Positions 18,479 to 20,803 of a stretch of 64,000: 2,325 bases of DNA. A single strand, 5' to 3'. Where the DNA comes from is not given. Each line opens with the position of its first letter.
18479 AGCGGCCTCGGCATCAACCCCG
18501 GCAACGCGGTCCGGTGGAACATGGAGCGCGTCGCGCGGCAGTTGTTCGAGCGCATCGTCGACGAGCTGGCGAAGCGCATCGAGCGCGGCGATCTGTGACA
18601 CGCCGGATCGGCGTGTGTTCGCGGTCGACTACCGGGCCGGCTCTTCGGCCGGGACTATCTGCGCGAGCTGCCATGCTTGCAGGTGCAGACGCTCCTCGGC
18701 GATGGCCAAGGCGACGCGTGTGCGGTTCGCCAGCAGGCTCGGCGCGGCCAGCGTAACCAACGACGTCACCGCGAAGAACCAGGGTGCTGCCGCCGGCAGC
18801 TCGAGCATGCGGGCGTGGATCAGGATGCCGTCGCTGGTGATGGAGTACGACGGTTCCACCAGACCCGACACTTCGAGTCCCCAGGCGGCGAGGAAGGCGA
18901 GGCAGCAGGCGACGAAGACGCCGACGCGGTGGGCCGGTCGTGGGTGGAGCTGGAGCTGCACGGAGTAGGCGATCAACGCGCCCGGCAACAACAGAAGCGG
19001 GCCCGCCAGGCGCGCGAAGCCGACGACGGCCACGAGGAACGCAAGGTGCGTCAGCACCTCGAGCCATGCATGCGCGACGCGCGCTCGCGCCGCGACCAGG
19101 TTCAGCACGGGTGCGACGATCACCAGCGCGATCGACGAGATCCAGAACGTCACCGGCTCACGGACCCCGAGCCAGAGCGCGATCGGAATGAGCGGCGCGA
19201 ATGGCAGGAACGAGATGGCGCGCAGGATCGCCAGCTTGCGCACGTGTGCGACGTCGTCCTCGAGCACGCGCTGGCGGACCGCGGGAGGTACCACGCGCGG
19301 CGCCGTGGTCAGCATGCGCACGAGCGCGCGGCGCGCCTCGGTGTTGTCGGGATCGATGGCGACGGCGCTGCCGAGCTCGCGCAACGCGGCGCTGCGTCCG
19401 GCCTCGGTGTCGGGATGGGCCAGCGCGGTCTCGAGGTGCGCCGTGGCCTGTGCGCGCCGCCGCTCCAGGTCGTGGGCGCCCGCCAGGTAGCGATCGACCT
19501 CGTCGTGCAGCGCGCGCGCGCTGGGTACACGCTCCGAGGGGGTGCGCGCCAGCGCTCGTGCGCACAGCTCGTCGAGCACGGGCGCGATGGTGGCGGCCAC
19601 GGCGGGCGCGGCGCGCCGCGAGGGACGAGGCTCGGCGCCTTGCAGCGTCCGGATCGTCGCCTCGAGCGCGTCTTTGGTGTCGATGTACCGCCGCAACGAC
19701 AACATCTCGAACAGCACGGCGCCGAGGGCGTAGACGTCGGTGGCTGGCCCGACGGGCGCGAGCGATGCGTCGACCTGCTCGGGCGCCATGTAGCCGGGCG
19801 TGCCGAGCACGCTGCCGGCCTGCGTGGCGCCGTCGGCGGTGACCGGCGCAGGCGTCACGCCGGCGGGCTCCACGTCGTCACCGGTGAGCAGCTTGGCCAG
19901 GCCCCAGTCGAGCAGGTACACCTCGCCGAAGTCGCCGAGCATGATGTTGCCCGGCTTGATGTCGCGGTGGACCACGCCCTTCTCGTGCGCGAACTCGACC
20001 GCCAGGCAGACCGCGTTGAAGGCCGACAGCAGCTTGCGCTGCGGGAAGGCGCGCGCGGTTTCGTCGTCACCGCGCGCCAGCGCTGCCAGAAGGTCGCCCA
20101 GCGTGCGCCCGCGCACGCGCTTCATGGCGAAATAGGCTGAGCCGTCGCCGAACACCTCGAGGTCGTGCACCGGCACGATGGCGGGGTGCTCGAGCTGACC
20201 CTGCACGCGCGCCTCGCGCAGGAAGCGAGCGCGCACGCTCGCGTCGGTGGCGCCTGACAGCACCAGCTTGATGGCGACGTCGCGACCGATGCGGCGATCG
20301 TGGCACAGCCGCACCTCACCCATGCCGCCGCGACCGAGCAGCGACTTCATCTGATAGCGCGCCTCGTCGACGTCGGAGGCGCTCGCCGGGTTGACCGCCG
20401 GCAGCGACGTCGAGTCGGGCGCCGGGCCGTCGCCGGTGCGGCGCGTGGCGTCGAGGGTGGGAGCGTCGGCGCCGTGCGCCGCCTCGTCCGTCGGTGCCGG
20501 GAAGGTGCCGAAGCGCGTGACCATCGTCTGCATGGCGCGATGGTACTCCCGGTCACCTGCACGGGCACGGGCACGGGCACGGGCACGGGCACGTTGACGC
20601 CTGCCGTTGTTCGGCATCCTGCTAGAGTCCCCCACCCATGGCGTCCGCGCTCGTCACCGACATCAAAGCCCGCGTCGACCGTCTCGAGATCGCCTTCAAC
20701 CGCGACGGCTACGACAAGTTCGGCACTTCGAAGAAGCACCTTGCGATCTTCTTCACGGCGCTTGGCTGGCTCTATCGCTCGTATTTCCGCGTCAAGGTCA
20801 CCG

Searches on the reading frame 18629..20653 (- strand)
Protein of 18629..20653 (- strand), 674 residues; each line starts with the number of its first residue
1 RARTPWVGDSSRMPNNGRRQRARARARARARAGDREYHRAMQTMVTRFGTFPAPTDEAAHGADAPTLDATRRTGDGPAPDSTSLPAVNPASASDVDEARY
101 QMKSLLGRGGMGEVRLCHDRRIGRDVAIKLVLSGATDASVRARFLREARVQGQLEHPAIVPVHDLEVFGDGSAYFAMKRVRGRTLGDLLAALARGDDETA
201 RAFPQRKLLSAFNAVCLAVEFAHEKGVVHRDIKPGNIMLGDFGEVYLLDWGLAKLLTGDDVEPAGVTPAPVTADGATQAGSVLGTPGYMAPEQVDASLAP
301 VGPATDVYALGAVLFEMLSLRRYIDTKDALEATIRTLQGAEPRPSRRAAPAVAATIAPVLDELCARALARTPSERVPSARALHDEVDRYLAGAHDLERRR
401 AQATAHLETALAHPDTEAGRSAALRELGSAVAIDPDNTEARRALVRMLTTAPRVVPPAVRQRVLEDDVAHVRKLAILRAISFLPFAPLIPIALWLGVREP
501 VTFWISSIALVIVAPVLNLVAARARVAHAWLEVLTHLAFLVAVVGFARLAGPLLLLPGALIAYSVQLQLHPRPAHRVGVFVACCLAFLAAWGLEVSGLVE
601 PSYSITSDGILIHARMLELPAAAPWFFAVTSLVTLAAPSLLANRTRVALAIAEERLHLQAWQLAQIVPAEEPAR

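Call 120: search_protein_families(library=pfam, proteins=[window:18629-20653:-], max_evalue=0.0001)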
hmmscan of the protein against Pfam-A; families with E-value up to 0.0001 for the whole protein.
window:18629-20653:- (674 aa): 3 families
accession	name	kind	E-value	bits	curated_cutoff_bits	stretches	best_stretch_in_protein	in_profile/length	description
PF00069.31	Pkinase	-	2.6e-38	132.4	31.7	1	100-384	1-260/263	Protein kinase domain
PF07714.23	PK_Tyr_Ser-Thr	-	4.7e-19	69.2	23.1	1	101-320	2-200/258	Protein tyrosine and serine/threonine kinase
PF01636.29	APH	-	8.4e-05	22.9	23.2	1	189-254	132-198/239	Phosphotransferase enzyme family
